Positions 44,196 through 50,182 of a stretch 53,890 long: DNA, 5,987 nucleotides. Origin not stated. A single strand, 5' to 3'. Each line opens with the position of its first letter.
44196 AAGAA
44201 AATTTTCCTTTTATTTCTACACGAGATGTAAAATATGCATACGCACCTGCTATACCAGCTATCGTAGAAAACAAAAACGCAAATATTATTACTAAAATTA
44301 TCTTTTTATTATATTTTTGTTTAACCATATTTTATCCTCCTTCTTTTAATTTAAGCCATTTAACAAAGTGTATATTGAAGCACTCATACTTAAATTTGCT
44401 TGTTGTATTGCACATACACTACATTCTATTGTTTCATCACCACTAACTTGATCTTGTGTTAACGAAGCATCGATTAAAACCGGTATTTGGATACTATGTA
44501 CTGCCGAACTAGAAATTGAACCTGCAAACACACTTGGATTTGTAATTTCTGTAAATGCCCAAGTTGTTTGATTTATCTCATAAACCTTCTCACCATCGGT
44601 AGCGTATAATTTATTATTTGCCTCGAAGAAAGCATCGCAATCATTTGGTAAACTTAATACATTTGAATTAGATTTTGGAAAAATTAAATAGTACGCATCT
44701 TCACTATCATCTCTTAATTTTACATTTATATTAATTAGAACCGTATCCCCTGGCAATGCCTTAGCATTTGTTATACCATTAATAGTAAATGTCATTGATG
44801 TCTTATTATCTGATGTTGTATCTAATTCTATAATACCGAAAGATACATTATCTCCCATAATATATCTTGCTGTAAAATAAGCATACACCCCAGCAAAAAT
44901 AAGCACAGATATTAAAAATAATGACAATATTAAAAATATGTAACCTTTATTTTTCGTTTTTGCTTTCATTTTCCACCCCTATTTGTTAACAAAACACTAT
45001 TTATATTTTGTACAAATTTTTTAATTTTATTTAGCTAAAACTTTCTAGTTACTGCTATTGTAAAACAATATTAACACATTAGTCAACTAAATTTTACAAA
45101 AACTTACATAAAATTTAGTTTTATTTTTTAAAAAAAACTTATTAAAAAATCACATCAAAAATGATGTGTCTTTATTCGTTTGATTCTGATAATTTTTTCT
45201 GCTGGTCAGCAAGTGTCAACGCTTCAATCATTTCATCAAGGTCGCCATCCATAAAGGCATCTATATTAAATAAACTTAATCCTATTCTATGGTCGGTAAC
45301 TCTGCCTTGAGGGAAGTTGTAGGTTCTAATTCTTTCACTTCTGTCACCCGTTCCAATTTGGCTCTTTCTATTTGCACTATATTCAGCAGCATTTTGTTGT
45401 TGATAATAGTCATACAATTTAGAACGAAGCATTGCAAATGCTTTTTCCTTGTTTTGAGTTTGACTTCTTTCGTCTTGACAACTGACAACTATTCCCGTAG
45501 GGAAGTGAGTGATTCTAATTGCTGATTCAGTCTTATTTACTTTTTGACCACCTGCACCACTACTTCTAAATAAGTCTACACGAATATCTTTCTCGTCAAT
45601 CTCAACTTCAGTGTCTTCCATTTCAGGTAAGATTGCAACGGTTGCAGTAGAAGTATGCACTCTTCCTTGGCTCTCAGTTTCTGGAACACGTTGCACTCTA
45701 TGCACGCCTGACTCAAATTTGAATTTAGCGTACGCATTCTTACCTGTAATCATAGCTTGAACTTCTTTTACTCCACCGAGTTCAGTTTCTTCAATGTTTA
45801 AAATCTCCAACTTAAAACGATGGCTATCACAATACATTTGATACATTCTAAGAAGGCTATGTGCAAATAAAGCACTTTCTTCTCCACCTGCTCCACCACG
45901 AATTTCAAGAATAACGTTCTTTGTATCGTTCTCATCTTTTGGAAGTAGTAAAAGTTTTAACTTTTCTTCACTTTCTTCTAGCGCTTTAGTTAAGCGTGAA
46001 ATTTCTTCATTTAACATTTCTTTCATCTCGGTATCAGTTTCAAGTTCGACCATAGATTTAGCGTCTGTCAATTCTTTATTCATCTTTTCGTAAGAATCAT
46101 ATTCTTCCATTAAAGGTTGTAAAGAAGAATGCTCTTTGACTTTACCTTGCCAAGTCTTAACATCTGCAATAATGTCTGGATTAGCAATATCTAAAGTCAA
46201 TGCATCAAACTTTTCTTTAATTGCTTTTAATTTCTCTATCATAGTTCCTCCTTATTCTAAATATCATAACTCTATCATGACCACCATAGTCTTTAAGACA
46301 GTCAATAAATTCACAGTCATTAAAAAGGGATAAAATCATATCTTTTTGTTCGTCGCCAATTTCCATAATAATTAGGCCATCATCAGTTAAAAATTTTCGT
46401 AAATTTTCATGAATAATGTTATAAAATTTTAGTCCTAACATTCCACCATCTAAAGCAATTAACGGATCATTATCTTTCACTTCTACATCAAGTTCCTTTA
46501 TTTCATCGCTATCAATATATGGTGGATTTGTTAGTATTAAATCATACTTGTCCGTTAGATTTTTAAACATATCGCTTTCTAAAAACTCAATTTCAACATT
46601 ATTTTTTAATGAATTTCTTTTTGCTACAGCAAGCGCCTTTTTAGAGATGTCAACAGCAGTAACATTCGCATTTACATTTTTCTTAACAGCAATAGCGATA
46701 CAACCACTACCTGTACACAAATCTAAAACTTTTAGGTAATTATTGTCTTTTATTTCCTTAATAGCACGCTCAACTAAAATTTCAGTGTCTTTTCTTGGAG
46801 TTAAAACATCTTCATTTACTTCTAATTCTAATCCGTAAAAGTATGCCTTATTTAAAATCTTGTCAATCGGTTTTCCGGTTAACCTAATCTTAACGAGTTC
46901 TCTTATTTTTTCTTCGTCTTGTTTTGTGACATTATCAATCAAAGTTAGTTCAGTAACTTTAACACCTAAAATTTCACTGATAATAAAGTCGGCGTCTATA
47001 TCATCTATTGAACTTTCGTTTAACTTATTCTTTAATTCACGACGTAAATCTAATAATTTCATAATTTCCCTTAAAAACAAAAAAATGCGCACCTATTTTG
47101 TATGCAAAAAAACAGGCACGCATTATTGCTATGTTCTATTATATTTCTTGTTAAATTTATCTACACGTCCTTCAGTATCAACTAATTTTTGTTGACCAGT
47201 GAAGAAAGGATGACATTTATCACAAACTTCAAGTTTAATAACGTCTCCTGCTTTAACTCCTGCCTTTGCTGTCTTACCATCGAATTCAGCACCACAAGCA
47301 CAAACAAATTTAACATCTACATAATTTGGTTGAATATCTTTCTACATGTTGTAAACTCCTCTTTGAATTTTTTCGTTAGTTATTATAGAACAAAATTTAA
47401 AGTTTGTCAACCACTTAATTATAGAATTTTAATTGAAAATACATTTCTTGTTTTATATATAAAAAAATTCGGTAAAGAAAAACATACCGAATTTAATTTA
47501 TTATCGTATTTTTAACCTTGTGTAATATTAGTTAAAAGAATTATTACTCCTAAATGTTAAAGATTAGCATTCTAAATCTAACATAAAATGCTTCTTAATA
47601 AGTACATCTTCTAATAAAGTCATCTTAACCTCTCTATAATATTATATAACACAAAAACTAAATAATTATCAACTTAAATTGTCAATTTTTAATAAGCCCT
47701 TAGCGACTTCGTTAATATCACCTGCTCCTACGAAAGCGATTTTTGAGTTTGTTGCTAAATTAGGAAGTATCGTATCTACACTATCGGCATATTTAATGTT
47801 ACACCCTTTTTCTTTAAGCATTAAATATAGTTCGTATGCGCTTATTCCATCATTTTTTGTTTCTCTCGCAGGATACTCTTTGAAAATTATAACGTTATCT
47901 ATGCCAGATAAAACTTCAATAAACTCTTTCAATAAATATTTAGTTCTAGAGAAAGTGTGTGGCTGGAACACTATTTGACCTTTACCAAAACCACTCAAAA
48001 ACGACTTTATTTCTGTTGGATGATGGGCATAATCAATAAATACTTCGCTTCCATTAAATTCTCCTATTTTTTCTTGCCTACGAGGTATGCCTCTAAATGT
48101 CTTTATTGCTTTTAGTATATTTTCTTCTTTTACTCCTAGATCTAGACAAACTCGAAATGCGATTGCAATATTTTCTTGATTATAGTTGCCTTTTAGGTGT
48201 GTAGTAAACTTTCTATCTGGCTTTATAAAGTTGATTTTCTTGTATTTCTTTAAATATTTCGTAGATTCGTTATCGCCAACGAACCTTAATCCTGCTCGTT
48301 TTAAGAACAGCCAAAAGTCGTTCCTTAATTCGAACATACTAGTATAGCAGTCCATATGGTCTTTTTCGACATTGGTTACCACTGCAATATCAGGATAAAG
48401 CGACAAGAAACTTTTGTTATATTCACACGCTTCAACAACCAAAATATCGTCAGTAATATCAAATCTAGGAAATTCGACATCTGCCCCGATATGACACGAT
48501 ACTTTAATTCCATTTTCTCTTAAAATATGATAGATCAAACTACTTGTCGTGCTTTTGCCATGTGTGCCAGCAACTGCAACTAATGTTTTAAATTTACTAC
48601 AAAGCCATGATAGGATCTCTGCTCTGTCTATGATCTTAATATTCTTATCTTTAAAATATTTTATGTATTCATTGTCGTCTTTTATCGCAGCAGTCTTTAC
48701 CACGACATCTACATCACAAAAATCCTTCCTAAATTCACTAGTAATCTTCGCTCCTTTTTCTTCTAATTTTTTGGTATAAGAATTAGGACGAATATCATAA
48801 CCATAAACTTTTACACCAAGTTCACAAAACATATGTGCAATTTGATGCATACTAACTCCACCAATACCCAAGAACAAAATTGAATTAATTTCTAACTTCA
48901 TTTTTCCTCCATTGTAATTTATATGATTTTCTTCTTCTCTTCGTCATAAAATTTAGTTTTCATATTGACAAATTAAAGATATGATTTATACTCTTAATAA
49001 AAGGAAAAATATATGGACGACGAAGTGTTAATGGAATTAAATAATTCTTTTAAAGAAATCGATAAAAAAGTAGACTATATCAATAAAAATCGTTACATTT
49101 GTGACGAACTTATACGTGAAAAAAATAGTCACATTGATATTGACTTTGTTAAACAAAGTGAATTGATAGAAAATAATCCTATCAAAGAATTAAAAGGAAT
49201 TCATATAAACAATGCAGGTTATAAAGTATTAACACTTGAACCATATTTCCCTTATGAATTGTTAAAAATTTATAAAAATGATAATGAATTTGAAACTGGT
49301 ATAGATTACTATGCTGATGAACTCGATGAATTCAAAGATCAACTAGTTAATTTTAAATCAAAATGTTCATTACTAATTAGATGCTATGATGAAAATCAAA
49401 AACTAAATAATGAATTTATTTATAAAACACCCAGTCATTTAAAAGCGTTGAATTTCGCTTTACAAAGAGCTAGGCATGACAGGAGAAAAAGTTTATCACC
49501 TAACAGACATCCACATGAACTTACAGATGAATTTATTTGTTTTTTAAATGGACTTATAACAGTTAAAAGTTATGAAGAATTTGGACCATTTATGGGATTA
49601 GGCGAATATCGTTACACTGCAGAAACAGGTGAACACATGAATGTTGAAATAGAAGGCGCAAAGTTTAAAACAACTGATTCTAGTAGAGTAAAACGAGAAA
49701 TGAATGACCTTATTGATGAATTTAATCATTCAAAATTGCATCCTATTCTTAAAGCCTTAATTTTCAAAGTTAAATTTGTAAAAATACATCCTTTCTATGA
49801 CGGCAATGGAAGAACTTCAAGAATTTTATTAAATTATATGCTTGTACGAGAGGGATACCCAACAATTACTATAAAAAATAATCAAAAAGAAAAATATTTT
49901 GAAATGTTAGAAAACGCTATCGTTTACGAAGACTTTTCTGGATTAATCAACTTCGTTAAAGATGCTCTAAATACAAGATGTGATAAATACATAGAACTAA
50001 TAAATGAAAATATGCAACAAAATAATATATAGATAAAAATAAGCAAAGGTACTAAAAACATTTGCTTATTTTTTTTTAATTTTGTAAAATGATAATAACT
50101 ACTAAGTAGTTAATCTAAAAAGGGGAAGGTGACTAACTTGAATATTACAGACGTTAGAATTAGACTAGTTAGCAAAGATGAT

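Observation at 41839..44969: TasA/camelysin-like two-gene module whose second paralog is fused to BspA/DUF285 leucine-rich repeats, with no sipW nearby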

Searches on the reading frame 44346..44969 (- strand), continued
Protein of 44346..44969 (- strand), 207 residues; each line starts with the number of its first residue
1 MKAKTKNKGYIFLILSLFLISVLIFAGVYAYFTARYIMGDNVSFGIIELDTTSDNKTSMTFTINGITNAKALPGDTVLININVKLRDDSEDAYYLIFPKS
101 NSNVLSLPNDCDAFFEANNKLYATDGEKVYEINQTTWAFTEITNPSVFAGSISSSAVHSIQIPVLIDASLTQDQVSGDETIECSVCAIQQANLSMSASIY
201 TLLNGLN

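Call 45: search_protein_families(library=pfam, proteins=[P0006, P0009, P0012, P0020, P0028, P0034, P0093, P0098, P0109, P0113], max_evalue=1)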
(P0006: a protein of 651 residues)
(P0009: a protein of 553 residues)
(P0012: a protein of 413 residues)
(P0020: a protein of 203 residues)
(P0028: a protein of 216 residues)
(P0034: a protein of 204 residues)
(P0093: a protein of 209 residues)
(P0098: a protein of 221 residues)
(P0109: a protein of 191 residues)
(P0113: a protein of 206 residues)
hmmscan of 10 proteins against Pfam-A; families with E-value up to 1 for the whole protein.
P0006 (651 aa): 9 families
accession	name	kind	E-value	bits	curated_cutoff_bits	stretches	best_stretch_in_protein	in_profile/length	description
PF03382.20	DUF285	-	8.6e-78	258.3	25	4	439-554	2-113/120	Mycoplasma protein of unknown function, DUF285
PF12799.13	LRR_4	-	3e-10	40.4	27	6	397-433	2-34/44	Leucine Rich repeats (2 copies)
PF13855.12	LRR_8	-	3.2e-10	40.1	27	6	391-431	20-58/61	Leucine rich repeat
PF23952.1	LRR_EndoS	-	2.1e-06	28.4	27.9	2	408-482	35-114/116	Endo-beta-N-acetylglucosaminidase EndoS LRR domain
PF24758.1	LRR_At5g56370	-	0.00024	21.3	27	3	450-559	13-115/227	FBD-associated F-box protein At5g56370, LRR repeats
PF24048.1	LRR_NXF1-5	-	0.0013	18.7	30.5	1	443-491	49-97/142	NXF1/2/3/5 leucine-rich repeat domain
PF14823.11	Sirohm_synth_C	-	0.0033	17.4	24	0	438-466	30-58/68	Sirohaem biosynthesis protein C-terminal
PF07288.16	RpoY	-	0.085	13.4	25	1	142-171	24-53/68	RNA polymerase epsilon subunit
PF13516.12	LRR_6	-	0.62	10.7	23.4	0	472-483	1-12/24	Leucine Rich repeat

P0009 (553 aa): 8 families
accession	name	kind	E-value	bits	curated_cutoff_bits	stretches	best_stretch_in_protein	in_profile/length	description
PF03382.20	DUF285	-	1.5e-34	118.8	25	2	348-446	18-113/120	Mycoplasma protein of unknown function, DUF285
PF13306.12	LRR_5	-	7e-08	32.9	27.7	2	413-510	7-92/127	BspA type Leucine rich repeat region (6 copies)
PF13855.12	LRR_8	-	1.8e-06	28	27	3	446-507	3-59/61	Leucine rich repeat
PF24758.1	LRR_At5g56370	-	9.4e-06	25.9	27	1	420-504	13-93/227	FBD-associated F-box protein At5g56370, LRR repeats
PF12799.13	LRR_4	-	0.00022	21.8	27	0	473-502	3-28/44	Leucine Rich repeats (2 copies)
PF21992.2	DUF6927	-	0.031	14.7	27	1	71-101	15-45/74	Domain of unknown function (DUF6927)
PF23952.1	LRR_EndoS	-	0.036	14.7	27.9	0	466-490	77-101/116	Endo-beta-N-acetylglucosaminidase EndoS LRR domain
PF24048.1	LRR_NXF1-5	-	0.2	11.7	30.5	0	471-505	54-88/142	NXF1/2/3/5 leucine-rich repeat domain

P0012 (413 aa): 4 families
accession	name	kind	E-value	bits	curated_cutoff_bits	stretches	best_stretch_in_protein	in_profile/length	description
PF10003.15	DUF2244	-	0.11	12.7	27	1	13-69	35-90/138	Integral membrane protein (DUF2244)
PF17158.10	MASE4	-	0.11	12.2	28.4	1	5-45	103-142/239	Membrane-associated sensor, integral membrane domain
PF20130.4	DUF6520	-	0.15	12.8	25.4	1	14-41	4-32/83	Family of unknown function (DUF6520)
PF12959.12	DUF3848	-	0.15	12.5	30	1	165-207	16-59/95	Protein of unknown function (DUF3848)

P0020 (203 aa): 2 families
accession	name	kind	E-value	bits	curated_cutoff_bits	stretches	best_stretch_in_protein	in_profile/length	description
PF12389.13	Peptidase_M73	-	0.0057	16.9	22.5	1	6-59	3-54/196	Camelysin metallo-endopeptidase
PF05751.16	FixH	-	0.26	11.7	23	1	7-34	6-33/150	FixH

P0028 (216 aa): 1 family
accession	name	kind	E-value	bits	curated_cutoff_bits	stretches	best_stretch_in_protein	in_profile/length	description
PF12389.13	Peptidase_M73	-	0.018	15.3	22.5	1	19-52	13-47/196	Camelysin metallo-endopeptidase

P0034 (204 aa): 1 family
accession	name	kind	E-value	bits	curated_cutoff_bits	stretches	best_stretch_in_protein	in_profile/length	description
PF12389.13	Peptidase_M73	-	0.12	12.6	22.5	1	7-53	4-48/196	Camelysin metallo-endopeptidase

P0093 (209 aa): 1 family
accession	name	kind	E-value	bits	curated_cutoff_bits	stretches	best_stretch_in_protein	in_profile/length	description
PF12389.13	Peptidase_M73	-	3.5e-05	24.2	22.5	1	5-82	9-72/196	Camelysin metallo-endopeptidase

P0098 (221 aa): 3 families
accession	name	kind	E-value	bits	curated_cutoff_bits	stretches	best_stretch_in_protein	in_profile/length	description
PF12389.13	Peptidase_M73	-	9.8e-05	22.7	22.5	1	3-76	3-70/196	Camelysin metallo-endopeptidase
PF09134.16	Invasin_D3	-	0.012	16.5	33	1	70-103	7-42/98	Invasin, domain 3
PF23707.1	P116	-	0.11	10.7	27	1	3-38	2-37/1041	P116-like protein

P0109 (191 aa): 5 families
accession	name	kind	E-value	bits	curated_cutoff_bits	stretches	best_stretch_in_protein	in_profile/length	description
PF12389.13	Peptidase_M73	-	1.8e-07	31.6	22.5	1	3-47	3-47/196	Camelysin metallo-endopeptidase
PF02033.23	RBFA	-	0.0098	16.6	34.7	1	75-122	29-77/105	Ribosome-binding factor A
PF18175.6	HU-CCDC81_bac_2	-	0.018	15.4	35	1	96-137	9-50/70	CCDC81-like prokaryotic HU domain 2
PF20268.4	SBDS_C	-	0.15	12.4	27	0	92-127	3-39/71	SBDS protein, C-terminal domain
PF18291.6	HU-HIG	-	0.22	12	26.2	1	108-136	55-83/125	HU domain fused to wHTH, Ig, or Glycine-rich motif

P0113 (206 aa): 3 families
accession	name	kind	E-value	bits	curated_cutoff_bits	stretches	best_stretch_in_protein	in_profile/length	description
PF12389.13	Peptidase_M73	-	4.5e-06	27.1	22.5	1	8-82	8-72/196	Camelysin metallo-endopeptidase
PF16272.10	DUF4925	-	0.062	13.3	28.5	1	47-162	11-126/324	Domain of unknown function (DUF4925)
PF17130.9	Peptidase_M99_m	-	0.087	13.2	27.5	1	76-107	30-61/73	beta-barrel domain of carboxypeptidase M99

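Call 50: find_encoding_contigs(protein=P0159, flank=10000, max_places=2)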
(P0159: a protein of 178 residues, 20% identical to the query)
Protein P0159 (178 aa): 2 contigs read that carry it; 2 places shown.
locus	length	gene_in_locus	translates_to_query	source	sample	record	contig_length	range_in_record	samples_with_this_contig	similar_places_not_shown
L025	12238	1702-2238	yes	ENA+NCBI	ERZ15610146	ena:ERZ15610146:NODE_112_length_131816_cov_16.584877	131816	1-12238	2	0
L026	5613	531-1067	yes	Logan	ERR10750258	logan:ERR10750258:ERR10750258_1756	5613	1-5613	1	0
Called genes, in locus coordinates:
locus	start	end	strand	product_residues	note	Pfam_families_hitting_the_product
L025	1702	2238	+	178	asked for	-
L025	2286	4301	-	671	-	PF05531:NPV_P10 (faint), PF06160:EzrA (faint), PF07889:DUF1664 (faint)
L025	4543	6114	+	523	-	PF00005:ABC_tran, PF02463:SMC_N (faint), PF13304:AAA_21 (faint), PF12848:ABC_tran_Xtn, PF00005:ABC_tran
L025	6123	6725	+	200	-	PF23023:Anti-Pycsar_Apyc1 (faint), PF00753:Lactamase_B, PF13483:Lactamase_B_3 (weak), PF19583:ODP (weak), PF12706:Lactamase_B_2 (weak)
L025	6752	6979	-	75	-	-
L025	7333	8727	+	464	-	PF00270:DEAD, PF00271:Helicase_C, PF22590:Cas3-like_C_2 (faint)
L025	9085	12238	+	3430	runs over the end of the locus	-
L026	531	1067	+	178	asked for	-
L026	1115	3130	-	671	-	PF05531:NPV_P10 (faint), PF06160:EzrA (faint), PF07889:DUF1664 (faint)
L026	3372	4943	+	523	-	PF00005:ABC_tran, PF02463:SMC_N (faint), PF13304:AAA_21 (faint), PF12848:ABC_tran_Xtn, PF00005:ABC_tran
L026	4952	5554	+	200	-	PF23023:Anti-Pycsar_Apyc1 (faint), PF00753:Lactamase_B, PF13483:Lactamase_B_3 (weak), PF19583:ODP (weak), PF12706:Lactamase_B_2 (weak)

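Call 51: find_encoding_contigs(protein=P0170, flank=10000, max_places=2)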
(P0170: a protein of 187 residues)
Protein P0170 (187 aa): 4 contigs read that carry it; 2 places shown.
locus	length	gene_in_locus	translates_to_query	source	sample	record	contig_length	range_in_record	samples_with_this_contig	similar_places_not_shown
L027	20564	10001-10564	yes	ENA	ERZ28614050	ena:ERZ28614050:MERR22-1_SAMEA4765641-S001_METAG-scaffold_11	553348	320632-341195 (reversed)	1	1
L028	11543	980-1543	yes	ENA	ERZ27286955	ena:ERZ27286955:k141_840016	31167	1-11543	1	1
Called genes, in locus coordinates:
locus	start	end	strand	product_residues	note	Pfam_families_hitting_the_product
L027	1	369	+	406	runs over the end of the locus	PF05580:Peptidase_S55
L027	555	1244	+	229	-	PF08769:Spo0A_C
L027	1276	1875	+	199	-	-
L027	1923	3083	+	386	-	PF00768:Peptidase_S11, PF13354:Beta-lactamase2, PF07943:PBP5_C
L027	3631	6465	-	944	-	-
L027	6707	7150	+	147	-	PF00572:Ribosomal_L13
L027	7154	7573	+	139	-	PF00380:Ribosomal_S9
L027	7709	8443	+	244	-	PF02661:Fic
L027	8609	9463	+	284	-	PF02498:Bro-N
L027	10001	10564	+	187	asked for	-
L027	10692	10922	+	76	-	-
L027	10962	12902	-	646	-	-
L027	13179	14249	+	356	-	PF01266:DAO (faint), PF03486:HI0933_like (weak), PF07992:Pyr_redox_2, PF12831:FAD_oxidored (weak), PF13738:Pyr_redox_3, PF00070:Pyr_redox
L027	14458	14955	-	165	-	-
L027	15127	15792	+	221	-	PF03167:UDG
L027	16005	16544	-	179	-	PF10881:DUF2726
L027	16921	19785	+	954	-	PF09479:Flg_new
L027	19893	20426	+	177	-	PF24961:NfeD_membrane (weak), PF01957:NfeD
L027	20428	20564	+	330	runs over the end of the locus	PF12127:FloA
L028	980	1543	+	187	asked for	-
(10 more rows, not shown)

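Call 81: find_encoding_contigs(protein=P0008, flank=10000, max_places=2)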
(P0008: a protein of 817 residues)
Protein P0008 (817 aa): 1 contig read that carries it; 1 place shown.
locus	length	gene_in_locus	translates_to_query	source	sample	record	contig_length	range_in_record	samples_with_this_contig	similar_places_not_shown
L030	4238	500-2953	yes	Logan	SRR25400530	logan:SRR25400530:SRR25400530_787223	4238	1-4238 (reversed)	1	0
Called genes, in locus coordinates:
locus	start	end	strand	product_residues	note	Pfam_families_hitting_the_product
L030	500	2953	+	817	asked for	PF03382:DUF285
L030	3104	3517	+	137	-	-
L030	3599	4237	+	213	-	?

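Call 82: find_encoding_contigs(protein=P0009, flank=10000, max_places=2)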
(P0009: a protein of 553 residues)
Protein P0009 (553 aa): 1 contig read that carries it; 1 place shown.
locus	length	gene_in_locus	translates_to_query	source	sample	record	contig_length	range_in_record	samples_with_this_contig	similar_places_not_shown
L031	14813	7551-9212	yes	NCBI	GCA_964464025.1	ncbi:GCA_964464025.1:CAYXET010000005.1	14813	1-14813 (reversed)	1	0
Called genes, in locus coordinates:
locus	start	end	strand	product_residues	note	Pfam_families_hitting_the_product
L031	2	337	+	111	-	?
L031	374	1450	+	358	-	PF06723:MreB_Mbl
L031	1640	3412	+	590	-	PF01807:Zn_ribbon_DnaG, PF08275:DNAG_N, PF01751:Toprim, PF13155:Toprim_2, PF13362:Toprim_3 (weak), PF13662:Toprim_4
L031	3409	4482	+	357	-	PF03979:Sigma70_r1_1 (weak), PF00140:Sigma70_r1_2, PF04542:Sigma70_r2, PF04539:Sigma70_r3, PF04545:Sigma70_r4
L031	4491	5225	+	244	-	PF12847:Methyltransf_18, PF04816:TrmK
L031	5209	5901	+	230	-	-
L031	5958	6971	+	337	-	-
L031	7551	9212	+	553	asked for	PF03382:DUF285, PF24758:LRR_At5g56370 (faint), PF13855:LRR_8 (faint), PF13306:LRR_5 (weak), PF03382:DUF285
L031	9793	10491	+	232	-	PF04542:Sigma70_r2, PF04545:Sigma70_r4, PF01381:HTH_3 (weak)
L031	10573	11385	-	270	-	PF00528:BPD_transp_1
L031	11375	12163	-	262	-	PF00005:ABC_tran, PF13304:AAA_21 (faint)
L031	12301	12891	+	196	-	PF03193:RsgA_GTPase (faint), PF00350:Dynamin_N (faint), PF01926:MMR_HSR1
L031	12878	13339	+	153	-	PF05154:TM2 (weak)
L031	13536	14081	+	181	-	PF05198:IF3_N, PF00707:IF3_C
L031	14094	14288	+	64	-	PF01632:Ribosomal_L35p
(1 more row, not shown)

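Call 83: find_encoding_contigs(protein=P0007, flank=10000, max_places=2)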
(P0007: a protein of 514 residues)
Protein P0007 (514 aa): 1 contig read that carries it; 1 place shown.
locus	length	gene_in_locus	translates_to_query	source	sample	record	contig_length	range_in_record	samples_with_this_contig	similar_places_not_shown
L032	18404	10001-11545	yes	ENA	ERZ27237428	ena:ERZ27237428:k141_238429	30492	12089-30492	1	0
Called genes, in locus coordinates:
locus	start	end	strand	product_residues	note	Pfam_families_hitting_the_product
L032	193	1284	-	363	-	PF14088:DUF4268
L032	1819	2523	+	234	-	-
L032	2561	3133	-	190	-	PF14277:DUF4364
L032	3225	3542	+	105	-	-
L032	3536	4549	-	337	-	-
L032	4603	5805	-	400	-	PF01467:CTP_transf_like (weak), PF05636:HIGH_NTase1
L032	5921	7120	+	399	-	PF00871:Acetate_kinase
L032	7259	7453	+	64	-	PF01783:Ribosomal_L32p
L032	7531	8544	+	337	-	PF02504:FA_synthesis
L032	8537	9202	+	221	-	PF14622:Ribonucleas_3_3, PF00636:Ribonuclease_3, PF00035:dsrm (weak)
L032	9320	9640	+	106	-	PF02482:Ribosomal_S30AE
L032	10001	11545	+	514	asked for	PF03382:DUF285, PF13306:LRR_5 (faint), PF03382:DUF285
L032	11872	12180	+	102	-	PF00338:Ribosomal_S10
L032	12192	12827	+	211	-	PF00297:Ribosomal_L3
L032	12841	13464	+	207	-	PF00573:Ribosomal_L4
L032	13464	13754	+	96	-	PF00276:Ribosomal_L23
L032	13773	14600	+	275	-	PF00181:Ribosomal_L2_N, PF03947:Ribosomal_L2_C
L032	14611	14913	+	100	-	PF00203:Ribosomal_S19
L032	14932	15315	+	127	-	PF00237:Ribosomal_L22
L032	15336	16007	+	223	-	PF07650:KH_2, PF00189:Ribosomal_S3_C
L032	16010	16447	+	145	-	PF00252:Ribosomal_L16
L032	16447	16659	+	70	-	PF00831:Ribosomal_L29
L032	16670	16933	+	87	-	PF00366:Ribosomal_S17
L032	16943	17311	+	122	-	PF00238:Ribosomal_L14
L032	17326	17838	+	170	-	-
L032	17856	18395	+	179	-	PF00281:Ribosomal_L5, PF00673:Ribosomal_L5_C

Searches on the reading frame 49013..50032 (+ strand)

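Call 8: search_protein_families(library=pfam, proteins=[window:49013-50032:+], max_evalue=0.001)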
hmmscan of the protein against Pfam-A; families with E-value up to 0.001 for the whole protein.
window:49013-50032:+ (339 aa): 1 family
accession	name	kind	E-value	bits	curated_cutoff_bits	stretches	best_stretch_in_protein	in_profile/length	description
PF02661.23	Fic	-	8.1e-17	62.3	24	1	174-277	6-93/93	Fic/DOC family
